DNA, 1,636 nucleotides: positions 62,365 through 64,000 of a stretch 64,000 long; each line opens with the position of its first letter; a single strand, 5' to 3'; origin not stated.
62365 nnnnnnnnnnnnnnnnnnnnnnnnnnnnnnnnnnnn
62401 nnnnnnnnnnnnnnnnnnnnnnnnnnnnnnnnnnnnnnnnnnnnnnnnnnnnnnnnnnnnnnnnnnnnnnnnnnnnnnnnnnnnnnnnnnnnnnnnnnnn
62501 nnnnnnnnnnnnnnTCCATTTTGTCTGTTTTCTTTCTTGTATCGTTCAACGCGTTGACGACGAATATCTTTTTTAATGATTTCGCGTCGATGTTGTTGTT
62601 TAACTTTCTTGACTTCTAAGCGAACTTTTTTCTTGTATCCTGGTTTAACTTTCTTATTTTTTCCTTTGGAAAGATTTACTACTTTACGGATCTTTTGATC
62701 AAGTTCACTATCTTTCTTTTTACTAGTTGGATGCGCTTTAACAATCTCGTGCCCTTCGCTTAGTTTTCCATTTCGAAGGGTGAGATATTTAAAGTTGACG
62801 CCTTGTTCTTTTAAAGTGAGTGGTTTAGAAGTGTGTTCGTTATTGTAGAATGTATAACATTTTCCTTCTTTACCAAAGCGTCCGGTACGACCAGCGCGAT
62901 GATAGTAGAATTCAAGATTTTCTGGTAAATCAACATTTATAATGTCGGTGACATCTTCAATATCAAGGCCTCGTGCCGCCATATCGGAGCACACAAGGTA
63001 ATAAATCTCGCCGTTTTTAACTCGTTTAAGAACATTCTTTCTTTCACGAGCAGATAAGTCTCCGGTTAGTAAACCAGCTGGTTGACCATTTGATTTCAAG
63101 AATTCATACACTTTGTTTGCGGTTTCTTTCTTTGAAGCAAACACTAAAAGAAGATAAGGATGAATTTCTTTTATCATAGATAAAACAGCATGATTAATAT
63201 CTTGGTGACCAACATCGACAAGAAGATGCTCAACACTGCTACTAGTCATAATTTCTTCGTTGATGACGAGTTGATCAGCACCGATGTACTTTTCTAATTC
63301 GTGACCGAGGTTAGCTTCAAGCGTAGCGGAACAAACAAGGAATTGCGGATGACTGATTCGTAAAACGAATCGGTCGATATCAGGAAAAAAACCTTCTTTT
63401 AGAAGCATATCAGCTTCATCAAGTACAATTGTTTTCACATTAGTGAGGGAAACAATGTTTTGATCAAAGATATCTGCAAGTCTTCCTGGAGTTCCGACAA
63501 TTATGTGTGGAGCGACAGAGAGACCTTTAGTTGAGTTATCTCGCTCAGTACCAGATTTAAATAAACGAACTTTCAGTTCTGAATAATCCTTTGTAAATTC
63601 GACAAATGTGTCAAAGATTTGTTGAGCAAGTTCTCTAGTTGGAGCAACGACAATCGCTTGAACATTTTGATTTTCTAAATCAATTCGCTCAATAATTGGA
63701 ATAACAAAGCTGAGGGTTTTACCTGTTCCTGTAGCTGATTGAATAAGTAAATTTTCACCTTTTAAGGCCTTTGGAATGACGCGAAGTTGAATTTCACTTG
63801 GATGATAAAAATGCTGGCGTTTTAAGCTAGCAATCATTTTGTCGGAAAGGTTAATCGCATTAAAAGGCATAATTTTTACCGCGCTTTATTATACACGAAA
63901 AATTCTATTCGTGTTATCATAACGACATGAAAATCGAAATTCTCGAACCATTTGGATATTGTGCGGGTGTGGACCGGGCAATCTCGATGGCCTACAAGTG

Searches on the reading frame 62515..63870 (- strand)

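Call 49: search_protein_families(library=pfam, proteins=[window:62515-63870:-], max_evalue=0.00001)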
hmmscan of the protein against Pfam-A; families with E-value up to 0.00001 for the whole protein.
window:62515-63870:- (452 aa): 3 families
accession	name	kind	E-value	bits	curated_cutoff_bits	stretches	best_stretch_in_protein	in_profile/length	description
PF00270.35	DEAD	-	8.3e-45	152.9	26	1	26-187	2-163/167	DEAD/DEAH box helicase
PF00271.37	Helicase_C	-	6.2e-25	88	23.5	1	232-333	9-110/110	Helicase conserved C-terminal domain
PF04851.21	ResIII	-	1.2e-11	45.3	22.5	1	37-154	22-135/164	Type III restriction enzyme, res subunit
